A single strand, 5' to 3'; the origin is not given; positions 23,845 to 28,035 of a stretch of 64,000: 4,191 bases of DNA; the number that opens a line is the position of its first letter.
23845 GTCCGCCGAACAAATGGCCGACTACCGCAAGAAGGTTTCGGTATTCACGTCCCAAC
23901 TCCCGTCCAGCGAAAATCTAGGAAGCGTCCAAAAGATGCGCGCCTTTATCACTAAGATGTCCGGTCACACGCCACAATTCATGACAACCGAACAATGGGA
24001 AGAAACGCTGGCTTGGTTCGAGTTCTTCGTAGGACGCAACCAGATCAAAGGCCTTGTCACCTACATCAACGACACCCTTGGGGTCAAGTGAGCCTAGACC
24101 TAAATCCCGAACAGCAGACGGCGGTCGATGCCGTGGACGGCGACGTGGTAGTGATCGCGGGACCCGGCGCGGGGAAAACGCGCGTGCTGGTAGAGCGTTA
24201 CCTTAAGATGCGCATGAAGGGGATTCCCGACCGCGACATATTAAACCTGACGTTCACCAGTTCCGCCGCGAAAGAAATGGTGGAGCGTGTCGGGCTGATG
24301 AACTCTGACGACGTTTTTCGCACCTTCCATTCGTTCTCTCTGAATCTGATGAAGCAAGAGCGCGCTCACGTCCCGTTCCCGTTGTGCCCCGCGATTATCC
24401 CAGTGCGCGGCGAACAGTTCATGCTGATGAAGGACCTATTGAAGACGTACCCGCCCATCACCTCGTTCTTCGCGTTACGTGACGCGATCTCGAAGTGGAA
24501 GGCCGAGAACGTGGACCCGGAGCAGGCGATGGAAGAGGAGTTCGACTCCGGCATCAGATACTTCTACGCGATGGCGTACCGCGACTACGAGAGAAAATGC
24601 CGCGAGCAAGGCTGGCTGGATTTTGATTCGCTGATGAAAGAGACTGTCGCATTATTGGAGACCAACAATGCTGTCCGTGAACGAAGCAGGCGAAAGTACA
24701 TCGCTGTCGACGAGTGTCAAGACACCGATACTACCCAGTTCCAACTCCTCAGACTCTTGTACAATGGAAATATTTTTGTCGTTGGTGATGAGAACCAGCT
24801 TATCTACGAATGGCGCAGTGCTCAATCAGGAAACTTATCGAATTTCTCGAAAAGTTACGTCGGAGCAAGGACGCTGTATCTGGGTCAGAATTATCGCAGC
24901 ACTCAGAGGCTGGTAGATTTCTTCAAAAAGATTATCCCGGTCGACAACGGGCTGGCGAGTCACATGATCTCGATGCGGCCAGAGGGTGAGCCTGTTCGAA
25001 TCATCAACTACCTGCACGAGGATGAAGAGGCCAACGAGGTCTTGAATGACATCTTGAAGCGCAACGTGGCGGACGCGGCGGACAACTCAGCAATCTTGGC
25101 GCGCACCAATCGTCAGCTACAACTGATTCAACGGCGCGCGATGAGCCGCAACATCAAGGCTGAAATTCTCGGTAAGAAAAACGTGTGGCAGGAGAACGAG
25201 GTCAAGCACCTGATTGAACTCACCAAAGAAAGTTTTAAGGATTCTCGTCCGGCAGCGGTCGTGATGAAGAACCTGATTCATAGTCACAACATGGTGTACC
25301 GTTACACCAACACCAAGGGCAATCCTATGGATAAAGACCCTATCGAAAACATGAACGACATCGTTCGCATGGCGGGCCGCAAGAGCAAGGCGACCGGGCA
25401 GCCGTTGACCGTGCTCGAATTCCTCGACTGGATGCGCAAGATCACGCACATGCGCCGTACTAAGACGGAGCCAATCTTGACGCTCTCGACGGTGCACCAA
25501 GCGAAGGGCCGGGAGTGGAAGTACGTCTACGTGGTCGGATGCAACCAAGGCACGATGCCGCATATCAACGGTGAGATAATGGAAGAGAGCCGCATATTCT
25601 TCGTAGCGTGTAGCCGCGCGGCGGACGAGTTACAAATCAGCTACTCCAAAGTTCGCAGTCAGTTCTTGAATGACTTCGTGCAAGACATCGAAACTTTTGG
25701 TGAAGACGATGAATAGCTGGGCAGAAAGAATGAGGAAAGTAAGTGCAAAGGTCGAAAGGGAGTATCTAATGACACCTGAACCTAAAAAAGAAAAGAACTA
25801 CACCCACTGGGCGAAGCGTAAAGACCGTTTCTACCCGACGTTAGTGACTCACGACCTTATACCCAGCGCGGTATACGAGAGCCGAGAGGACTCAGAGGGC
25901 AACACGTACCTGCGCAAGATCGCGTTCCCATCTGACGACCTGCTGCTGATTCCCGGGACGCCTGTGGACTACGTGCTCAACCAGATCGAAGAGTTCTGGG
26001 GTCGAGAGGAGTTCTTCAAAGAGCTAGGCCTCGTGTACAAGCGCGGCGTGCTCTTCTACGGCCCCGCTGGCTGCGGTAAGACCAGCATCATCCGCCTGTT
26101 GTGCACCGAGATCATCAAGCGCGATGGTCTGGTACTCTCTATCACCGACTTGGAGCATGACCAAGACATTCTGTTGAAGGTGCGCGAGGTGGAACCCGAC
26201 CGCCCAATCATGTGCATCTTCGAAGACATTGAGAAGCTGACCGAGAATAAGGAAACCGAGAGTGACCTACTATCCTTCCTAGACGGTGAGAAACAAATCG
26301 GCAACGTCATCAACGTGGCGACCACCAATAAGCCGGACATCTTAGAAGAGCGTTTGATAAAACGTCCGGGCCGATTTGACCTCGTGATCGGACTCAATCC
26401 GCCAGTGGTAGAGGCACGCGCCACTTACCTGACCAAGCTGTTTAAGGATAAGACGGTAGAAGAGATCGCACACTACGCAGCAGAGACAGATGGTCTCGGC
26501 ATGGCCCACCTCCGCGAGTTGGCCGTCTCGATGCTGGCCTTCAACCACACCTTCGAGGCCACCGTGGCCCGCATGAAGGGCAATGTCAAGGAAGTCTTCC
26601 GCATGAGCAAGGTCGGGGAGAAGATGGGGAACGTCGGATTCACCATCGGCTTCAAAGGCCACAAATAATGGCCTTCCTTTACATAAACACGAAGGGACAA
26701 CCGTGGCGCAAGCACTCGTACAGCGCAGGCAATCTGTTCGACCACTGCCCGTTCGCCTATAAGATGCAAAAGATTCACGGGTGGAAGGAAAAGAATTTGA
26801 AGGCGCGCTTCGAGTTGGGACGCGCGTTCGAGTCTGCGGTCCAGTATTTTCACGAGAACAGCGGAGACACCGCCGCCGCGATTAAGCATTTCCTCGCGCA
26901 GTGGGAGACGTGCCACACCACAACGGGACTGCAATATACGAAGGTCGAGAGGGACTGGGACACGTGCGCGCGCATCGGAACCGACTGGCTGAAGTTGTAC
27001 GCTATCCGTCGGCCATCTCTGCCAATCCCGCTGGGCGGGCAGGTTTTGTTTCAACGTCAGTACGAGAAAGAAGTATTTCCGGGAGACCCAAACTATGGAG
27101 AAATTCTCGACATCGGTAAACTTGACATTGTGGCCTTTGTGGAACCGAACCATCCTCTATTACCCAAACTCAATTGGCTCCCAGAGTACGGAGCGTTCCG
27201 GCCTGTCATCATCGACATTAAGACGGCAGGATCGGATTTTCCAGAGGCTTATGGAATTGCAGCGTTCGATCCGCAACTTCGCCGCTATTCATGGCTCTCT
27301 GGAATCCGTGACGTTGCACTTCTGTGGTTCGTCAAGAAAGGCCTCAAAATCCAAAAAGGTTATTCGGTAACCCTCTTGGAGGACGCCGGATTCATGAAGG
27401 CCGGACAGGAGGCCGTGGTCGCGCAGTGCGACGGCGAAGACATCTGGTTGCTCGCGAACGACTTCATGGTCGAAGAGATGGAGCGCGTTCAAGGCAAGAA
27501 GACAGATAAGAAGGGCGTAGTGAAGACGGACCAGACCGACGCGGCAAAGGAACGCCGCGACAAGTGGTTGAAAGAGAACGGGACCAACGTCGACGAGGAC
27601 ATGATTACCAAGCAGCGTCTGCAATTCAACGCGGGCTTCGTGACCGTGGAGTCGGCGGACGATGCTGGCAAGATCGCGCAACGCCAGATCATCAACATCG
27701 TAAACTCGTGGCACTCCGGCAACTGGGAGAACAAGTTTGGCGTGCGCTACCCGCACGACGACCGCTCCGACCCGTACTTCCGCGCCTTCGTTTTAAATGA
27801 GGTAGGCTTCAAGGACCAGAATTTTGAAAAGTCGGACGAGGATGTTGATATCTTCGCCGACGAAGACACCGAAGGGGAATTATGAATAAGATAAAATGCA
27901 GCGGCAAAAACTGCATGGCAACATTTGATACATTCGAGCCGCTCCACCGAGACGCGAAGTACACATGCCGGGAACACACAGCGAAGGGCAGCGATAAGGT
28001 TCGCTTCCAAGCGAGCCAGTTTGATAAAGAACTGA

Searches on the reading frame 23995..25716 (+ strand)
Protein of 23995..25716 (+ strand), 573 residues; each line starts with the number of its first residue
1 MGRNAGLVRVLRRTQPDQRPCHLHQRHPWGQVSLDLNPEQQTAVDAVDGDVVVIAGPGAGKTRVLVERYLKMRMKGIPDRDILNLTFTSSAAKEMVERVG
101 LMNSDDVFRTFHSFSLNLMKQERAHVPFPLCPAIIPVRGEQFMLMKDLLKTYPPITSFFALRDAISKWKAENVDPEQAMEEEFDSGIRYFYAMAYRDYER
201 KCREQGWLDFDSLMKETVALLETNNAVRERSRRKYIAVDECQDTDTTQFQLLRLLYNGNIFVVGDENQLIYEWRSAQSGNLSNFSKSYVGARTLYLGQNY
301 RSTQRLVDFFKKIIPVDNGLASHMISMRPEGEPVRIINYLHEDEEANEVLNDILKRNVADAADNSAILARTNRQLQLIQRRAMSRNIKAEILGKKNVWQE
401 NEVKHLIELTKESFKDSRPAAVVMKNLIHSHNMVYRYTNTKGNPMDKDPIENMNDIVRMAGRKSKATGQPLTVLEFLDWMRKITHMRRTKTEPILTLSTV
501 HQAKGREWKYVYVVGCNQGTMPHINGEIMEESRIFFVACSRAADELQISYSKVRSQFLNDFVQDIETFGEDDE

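Call 8: search_protein_families(library=phrogs, proteins=[window:23995-25716:+], max_evalue=0.001)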
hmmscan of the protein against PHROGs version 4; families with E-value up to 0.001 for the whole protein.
window:23995-25716:+ (573 aa): 3 families
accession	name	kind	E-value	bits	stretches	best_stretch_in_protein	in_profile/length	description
phrog_1967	-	DNA, RNA and nucleotide metabolism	7.8e-93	313.4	1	25-561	142-679/776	DNA helicase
phrog_25205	-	unknown function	1.4e-05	24.6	0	205-310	154-262/607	-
phrog_170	-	other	0.00046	20.7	0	36-100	76-136/323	PhoH-like phosphate starvation-inducible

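Call 25: search_dna_similar(query=window:23995-25716:+, collection=phages, mode=protein, max_rows=25)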
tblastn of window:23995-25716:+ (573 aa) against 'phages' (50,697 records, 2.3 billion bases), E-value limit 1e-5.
Records with a match: 108; places in all: 110; records where one place covers at least 80% of the query: 33.
Best place of each record, by identity: <60% 108.
By first word of the organism name: Bacteriophage 36; Bacillus 34; Acinetobacter 8; Listeria 7; Salmonella 4; Clostridium 3; Staphylococcus 2; Bdellovibrio 2; Synechococcus 2; Klebsiella 2; and 8 more.
By host as written in the record: - 42; Listeria monocytogenes 7; Bacillus subtilis BEST7003 6; Bacillus subtilis subsp. subtilis str. 168 6; Bacillus subtilis 4; Bacillus cereus 3; Staphylococcus aureus 2; Bacillus megaterium str. ATCC 43725 2; and 28 more.
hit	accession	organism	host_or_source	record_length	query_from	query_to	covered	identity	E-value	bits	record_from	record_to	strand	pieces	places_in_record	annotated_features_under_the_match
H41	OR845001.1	Staphylococcus phage SA 1306 Kay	Staphylococcus aureus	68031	61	557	79%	32.2%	2e-33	197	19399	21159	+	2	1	record has no annotation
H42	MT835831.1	Bacteriophage sp.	human fecal samples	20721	36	555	91%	27.8%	1e-36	152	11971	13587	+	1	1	record has no annotation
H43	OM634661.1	Bacillus phage vB_BauM_KLEB27-3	Bacillus australimaris sKR4M-27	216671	36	557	85%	28.8%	7e-34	202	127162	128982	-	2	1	DNA helicase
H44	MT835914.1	Bacteriophage sp.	human fecal samples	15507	61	549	84%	27.8%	9e-25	170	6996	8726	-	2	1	record has no annotation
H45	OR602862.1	Moorella phage MTATph1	Moorella thermoacetica DSM 103132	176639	32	545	90%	25.8%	4e-26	119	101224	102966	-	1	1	DNA helicase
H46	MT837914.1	Bacteriophage sp.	human fecal samples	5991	35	548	90%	25.7%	1e-21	105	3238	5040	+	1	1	record has no annotation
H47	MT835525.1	Bacteriophage sp.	human fecal samples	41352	36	411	66%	34.9%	2e-38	157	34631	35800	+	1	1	record has no annotation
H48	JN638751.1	Bacillus phage G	Bacillus megaterium str. ATCC 43725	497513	61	549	85%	26.2%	2e-28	127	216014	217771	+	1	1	299: gp299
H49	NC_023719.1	Bacillus phage G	Bacillus megaterium str. ATCC 43725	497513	61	549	85%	26.2%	2e-28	127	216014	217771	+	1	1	299: DNA helicase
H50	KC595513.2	Bacillus phage Shanette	Bacillus cereus BGSC 6E1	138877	36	549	90%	24.2%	6e-23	109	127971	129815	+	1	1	putative UvrD-like helicase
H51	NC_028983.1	Bacillus phage Shanette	Bacillus cereus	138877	36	549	90%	24.2%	6e-23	109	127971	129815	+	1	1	DNA helicase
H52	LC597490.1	Bacillus phage vB_BceM_WH1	Bacillus cereus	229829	36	407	65%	33.3%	3e-35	148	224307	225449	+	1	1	UvrD-helicase domain-containing protein_gp294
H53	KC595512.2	Bacillus phage JL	Bacillus cereus BGSC 6E1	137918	36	549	90%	24.1%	1e-20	102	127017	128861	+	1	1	putative UvrD-like helicase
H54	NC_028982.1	Bacillus phage JL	Bacillus cereus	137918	36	549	90%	24.1%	1e-20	102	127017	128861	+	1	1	DNA helicase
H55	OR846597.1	Enterococcus phage Efs 1-1-1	Enterococcus faecalis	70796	6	407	70%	30.6%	3e-29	129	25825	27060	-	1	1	record has no annotation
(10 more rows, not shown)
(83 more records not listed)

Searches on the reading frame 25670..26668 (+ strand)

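Call 8: search_protein_families(library=phrogs, proteins=[window:25670-26668:+], max_evalue=0.001)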
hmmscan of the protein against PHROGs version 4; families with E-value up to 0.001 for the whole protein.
window:25670-26668:+ (332 aa): 9 families
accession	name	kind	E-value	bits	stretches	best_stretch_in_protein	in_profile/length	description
phrog_7485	-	unknown function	9.9e-22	78.5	1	102-267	205-384/430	-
phrog_2376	-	other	1.9e-14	54.8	1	125-302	75-252/363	ATPase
phrog_3757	-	unknown function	2.1e-11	44.9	1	18-147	19-149/367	-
phrog_10440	-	unknown function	3.1e-08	33.6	1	123-271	231-379/483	-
phrog_30773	-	unknown function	1.8e-07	30.9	1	192-284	282-376/666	-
phrog_168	-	DNA, RNA and nucleotide metabolism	1.7e-05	25.7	1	127-235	45-153/314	clamp loader of DNA polymerase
phrog_10401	-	other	3.7e-05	23.6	0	123-139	459-475/667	ATPase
phrog_5846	-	DNA, RNA and nucleotide metabolism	0.0001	22.7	1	124-237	38-149/380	clamp loader of DNA polymerase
phrog_9172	-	unknown function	0.00017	21.5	0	117-284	101-292/509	-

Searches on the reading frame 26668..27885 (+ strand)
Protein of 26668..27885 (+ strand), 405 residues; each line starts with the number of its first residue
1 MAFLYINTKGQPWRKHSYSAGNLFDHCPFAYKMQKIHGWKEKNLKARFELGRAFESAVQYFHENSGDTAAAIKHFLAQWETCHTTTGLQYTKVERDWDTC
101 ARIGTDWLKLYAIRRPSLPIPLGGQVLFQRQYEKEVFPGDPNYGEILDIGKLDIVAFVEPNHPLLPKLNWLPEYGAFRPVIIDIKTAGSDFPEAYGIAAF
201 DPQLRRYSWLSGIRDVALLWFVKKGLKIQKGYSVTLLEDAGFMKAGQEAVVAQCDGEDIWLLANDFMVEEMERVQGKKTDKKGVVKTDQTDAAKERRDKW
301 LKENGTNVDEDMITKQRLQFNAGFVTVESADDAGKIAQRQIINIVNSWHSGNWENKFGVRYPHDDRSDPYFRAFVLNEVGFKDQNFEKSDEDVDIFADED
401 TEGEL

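Call 8: search_protein_families(library=phrogs, proteins=[window:26668-27885:+], max_evalue=0.001)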
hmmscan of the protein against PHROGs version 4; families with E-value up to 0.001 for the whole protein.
window:26668-27885:+ (405 aa): 0 families

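Call 34: search_protein_families(library=pfam, proteins=[window:26668-27885:+], max_evalue=0.01)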
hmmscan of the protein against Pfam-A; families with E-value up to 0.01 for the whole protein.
window:26668-27885:+ (405 aa): 1 family
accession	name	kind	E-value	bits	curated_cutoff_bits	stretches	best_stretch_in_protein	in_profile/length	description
PF12705.13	PDDEXK_1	-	9.3e-06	26.2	22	1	17-81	3-74/247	PD-(D/E)XK nuclease superfamily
